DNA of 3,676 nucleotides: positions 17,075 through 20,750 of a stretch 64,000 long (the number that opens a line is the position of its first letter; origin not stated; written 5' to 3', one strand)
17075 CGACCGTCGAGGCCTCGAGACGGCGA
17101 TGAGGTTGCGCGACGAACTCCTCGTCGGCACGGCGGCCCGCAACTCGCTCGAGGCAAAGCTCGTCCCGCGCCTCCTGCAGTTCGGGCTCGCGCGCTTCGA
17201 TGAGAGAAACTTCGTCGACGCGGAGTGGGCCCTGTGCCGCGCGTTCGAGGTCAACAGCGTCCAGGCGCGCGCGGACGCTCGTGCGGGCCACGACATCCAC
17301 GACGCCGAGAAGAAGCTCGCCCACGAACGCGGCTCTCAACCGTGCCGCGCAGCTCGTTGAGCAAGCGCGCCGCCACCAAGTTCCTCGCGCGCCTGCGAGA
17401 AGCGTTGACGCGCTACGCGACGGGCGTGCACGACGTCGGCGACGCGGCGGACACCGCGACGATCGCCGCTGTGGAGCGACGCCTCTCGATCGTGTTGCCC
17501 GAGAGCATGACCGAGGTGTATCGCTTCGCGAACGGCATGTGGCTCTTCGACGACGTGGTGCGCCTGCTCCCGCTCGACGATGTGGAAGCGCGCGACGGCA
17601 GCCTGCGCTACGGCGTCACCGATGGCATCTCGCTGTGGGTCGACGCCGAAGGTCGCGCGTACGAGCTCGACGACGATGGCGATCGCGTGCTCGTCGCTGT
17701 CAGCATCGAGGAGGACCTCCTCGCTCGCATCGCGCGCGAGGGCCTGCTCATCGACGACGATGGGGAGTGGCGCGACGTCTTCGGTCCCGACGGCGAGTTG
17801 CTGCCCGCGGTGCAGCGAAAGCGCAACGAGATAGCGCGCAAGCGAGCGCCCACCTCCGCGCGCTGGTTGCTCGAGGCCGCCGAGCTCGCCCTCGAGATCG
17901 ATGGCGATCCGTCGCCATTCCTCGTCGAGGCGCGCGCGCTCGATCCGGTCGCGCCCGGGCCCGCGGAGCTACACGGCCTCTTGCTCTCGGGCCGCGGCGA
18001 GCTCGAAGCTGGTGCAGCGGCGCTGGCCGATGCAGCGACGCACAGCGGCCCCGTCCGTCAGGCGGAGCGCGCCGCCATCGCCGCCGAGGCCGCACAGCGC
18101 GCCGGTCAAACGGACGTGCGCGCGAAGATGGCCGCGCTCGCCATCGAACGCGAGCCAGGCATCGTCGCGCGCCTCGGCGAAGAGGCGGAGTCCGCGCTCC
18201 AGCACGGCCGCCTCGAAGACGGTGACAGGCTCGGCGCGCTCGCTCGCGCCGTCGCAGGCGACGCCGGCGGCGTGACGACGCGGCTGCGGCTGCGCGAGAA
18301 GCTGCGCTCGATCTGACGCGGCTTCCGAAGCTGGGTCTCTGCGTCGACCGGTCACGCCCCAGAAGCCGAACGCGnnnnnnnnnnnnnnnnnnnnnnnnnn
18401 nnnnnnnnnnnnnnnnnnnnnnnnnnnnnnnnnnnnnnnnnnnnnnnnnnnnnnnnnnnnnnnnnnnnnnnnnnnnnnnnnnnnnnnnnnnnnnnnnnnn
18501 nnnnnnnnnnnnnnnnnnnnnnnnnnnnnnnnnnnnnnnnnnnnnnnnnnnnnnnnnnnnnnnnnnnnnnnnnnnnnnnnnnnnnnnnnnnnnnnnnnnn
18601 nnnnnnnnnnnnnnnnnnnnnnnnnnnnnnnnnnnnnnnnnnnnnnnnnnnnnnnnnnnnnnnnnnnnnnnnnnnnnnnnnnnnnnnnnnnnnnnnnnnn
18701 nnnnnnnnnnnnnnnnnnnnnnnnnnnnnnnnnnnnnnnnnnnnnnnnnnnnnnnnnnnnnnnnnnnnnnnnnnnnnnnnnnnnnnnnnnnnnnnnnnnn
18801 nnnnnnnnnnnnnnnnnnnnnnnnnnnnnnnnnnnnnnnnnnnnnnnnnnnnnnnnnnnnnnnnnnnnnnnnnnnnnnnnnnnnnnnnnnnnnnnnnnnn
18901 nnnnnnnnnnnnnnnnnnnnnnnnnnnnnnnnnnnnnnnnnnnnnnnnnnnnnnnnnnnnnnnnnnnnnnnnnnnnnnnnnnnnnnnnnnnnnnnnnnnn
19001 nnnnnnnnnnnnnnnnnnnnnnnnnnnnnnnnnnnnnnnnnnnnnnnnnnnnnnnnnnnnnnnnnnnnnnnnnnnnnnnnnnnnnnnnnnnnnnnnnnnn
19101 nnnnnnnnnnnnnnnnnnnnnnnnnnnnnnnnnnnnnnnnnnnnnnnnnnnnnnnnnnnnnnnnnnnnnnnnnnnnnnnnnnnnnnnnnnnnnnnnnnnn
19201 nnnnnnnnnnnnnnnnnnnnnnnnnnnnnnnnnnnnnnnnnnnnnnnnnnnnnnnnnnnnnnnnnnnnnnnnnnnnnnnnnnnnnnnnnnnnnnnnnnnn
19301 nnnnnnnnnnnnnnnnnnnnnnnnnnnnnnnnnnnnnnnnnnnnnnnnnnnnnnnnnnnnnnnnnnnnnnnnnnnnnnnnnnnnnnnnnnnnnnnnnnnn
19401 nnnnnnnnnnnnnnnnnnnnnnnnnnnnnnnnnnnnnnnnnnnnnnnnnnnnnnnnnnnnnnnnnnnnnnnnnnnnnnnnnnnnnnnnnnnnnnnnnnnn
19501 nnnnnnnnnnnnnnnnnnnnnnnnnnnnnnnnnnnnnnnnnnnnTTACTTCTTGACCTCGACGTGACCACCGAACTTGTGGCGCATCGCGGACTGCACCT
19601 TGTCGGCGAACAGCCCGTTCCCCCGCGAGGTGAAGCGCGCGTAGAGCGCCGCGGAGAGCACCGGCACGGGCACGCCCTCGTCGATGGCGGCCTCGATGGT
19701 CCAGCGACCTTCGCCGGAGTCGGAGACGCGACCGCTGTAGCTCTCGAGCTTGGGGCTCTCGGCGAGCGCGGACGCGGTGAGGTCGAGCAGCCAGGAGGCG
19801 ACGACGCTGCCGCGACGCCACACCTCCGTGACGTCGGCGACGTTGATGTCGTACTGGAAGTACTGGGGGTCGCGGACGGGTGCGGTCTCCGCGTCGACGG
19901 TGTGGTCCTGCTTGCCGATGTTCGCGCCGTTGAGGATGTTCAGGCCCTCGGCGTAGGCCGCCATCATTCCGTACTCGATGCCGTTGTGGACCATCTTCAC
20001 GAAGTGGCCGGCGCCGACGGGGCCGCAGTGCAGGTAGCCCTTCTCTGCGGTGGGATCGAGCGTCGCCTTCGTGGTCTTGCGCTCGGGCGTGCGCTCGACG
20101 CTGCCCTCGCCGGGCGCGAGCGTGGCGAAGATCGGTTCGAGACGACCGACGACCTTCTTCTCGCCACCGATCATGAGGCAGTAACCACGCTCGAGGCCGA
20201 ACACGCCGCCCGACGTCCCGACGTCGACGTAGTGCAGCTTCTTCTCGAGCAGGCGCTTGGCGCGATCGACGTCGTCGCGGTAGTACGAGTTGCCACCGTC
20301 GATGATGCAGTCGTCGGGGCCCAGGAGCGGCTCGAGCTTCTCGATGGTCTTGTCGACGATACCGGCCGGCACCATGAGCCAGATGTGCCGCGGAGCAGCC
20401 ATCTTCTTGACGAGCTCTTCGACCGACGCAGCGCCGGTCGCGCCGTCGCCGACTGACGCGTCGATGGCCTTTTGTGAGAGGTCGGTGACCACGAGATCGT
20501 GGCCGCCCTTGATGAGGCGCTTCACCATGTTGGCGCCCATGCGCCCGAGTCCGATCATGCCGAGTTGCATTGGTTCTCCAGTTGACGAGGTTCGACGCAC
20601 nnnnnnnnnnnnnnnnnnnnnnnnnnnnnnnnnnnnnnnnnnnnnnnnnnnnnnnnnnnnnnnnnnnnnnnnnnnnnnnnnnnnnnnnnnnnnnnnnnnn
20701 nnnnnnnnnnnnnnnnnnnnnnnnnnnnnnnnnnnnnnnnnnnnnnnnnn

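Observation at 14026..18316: Orphan FHA-CpaF ATPase module with degenerate P-loop, double-FHA membrane protein and SUKH protein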

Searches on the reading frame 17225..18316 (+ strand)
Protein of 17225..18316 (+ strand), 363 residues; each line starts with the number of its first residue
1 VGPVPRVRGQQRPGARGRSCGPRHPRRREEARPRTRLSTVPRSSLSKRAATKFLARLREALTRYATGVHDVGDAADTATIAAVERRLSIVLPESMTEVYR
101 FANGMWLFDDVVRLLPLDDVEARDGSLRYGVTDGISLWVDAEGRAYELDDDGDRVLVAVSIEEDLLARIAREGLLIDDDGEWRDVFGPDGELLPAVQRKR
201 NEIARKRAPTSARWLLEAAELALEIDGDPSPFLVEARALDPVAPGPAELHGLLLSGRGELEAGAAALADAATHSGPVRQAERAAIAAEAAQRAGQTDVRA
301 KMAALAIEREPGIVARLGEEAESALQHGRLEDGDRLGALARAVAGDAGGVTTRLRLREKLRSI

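Call 5: search_protein_families(library=pfam, proteins=[window:17225-18316:+], max_evalue=0.01)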
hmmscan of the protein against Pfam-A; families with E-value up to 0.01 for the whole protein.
window:17225-18316:+ (363 aa): 1 family
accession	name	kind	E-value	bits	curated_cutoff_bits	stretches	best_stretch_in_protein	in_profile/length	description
PF09346.15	SMI1_KNR4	-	5.7e-05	24.2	25.4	1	75-133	2-58/125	SMI1 / KNR4 family (SUKH-1)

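Call 6: search_protein_families(library=ncbifam, proteins=[window:17225-18316:+], max_evalue=0.01)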
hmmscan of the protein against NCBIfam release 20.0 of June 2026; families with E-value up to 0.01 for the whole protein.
window:17225-18316:+ (363 aa): 0 families

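Call 31: find_homologous_proteins(query=window:17405-18313:+, max_evalue=0.001)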
Query seq(303 aa) (303 aa): 16 proteins with E <= 0.001 among 8000 candidates.
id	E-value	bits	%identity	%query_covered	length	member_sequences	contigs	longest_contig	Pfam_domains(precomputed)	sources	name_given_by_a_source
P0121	6.1e-185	631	100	100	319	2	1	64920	-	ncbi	ncbi:MAG: hypothetical protein ABI321_06480 [Polyangia bacterium]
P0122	3.1e-156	537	85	100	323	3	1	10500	PF09346.16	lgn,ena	-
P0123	1.7e-154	531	85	100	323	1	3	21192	-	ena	-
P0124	8.2e-154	529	85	100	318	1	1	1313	-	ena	-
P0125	8.6e-95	335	58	100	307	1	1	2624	-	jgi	jgi:hypothetical protein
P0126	1.2e-84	302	56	100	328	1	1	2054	PF09346.16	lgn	-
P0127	8.6e-80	286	56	100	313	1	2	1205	-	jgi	-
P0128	2.3e-73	265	51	95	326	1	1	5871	-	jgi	jgi:hypothetical protein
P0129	1.2e-33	135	40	54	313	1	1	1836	PF13432.13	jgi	jgi:tetratricopeptide (TPR) repeat protein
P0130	9.4e-24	102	46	47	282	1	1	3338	-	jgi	jgi:tetratricopeptide (TPR) repeat protein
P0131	4.1e-22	97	35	64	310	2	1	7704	-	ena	-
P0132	4.8e-22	97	38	53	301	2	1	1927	-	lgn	-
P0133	3.1e-19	87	41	55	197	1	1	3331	-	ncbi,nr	ncbi:MAG: Tetratricopeptide 4, partial [Myxococcales bacterium]|nr:Tetratricopeptide 4 [Myxococcales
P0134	3.2e-19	87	35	54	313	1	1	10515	-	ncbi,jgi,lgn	ncbi:MAG TPA: hypothetical protein VGL86_01550 [Polyangia bacterium]|jgi:hypothetical protein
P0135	5.2e-15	74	37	54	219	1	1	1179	-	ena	-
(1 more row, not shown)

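Call 42: predict_structure(alignment_id=A2)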
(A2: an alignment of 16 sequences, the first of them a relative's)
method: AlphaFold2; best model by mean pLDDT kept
length: 319 residues; sequences in the alignment: 16
mean_pLDDT: 91.2   pTM: 0.87
mean pLDDT of the five models: 91.2, 91.2, 90.9, 90.6, 90.3
residues with pLDDT >= 90: 240; 70-90: 64; 50-70: 13; < 50: 2
segments of 3 or more residues with pLDDT < 50: none
pLDDT, mean of each block of 10 residues (from residue 1): 58 84 87 97 94 93 89 96 94 96 95 94 92 85 90 94 96 94 93 97 97 97 98 96 98 98 97 94 91 94 70 69
secondary structure, 60 per line:
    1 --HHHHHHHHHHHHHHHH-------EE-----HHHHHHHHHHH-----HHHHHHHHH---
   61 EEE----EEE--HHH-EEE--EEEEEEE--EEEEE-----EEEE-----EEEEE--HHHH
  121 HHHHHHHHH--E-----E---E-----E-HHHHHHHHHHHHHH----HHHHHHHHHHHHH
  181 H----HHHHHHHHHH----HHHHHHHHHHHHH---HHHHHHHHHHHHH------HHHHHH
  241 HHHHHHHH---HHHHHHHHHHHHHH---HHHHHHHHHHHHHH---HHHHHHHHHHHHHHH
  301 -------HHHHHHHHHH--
elements in order: H3-18 H33-43 H49-57 E61-63 E68-70 E77-79 E82-88 E91-95 E101-104 E110-114 H117-129 H150-163 H168-181 H186-195 H200-212 H216-228 H235-248 H252-265 H269-282 H286-300 H308-317

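Call 46: fold_search(model_id=the predicted structure, library=pdb)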
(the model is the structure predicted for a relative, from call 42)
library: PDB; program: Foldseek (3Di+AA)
matches with E <= 10: 1368; with E <= 0.001: 15
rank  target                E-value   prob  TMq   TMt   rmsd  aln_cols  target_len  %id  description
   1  9qhb                  5.5e-05  1.00  0.33  0.38   8.2       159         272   16  Crystal structure of 16-repeat CTPR protein with eliminated coordination sites (released 2025-10-22)
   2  8chy                  1.1e-04  1.00  0.33  0.37   7.7       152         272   14  Crystal structure of an 8-repeat consensus TPR superhelix with Zinc. (released 2024-02-21)
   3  3vty_A                2.1e-04  1.00  0.32  0.53   9.5       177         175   16  Crystal structure of MamA (released 2012-10-31)
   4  9qhc_B                2.6e-04  1.00  0.33  0.37   7.5       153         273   16  Crystal structure of 8-repeat CTPR protein with eliminated coordination sites (released 2025-10-22)
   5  3vty_C                3.6e-04  1.00  0.32  0.51   9.9       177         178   15  Crystal structure of MamA (released 2012-10-31)
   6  1w3b_B                5.3e-04  1.00  0.33  0.29   7.5       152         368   14  The superhelical TPR domain of O-linked GlcNAc transferase reveals structural similarities to importin alpha. (released 2004-09-09)
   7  9gzg_A                5.3e-04  1.00  0.30  0.55   9.0       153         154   20  Crystal structure of CTPR4E4 mutant (released 2025-10-15)
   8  9qhc_A                7.1e-04  1.00  0.33  0.37   7.5       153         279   16  Crystal structure of 8-repeat CTPR protein with eliminated coordination sites (released 2025-10-22)
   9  3vty_D                7.1e-04  1.00  0.32  0.55   9.5       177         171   16  Crystal structure of MamA (released 2012-10-31)
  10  5fjy_A                7.1e-04  1.00  0.32  0.38  11.3       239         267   15  Crystal structure of mouse kinesin light chain 2 (residues 161-480) (released 2016-02-24)
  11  3vtx_B                7.5e-04  1.00  0.31  0.50   7.9       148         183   16  Crystal structure of MamA protein (released 2012-10-31)
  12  8dtg_B                9.1e-04  1.00  0.35  0.17   8.3       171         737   13  Cryo-EM structure of Arabidopsis SPY alternative conformation 1 (released 2023-03-08)
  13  1w3b_A                9.1e-04  1.00  0.33  0.28   7.8       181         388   14  The superhelical TPR domain of O-linked GlcNAc transferase reveals structural similarities to importin alpha. (released 2004-09-09)
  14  7y4i_A                1.0e-03  1.00  0.32  0.14   7.2       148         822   14  Crystal structure of SPINDLY in complex with GDP (released 2022-12-07)
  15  3vtx_A                1.0e-03  1.00  0.31  0.51   9.7       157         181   15  Crystal structure of MamA protein (released 2012-10-31)
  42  3d5p_A                3.5e-03  1.00  0.28  0.63   3.1       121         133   21  CRYSTAL STRUCTURE OF A PUTATIVE GLUCAN SYNTHESIS REGULATOR OF SMI1/KNR4 FAMILY (BF1740) FROM BACTEROIDES FRAGILIS NCTC (released 2008-07-15)
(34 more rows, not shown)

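Call 68: search_protein_families(library=padloc, proteins=[P0121], max_evalue=0.01)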
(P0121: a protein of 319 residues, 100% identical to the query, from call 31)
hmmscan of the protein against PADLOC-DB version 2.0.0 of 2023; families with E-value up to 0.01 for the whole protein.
P0121 (319 aa): 0 families

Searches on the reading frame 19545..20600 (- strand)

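Call 7: search_protein_families(library=pfam, proteins=[window:19545-20600:-], max_evalue=0.001)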
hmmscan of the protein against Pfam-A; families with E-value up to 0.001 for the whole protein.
window:19545-20600:- (351 aa): 3 families
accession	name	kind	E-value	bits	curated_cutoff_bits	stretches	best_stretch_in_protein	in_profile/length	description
PF03446.21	NAD_binding_2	-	5.5e-36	124.4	21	1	13-162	2-153/161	NAD binding domain of 6-phosphogluconate dehydrogenase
PF00393.24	6PGD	-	7.3e-20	72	27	2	198-225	1-28/290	6-phosphogluconate dehydrogenase, C-terminal domain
PF03807.23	F420_oxidored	-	0.00055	20.9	21.6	1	13-91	2-80/94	NADP oxidoreductase coenzyme F420-dependent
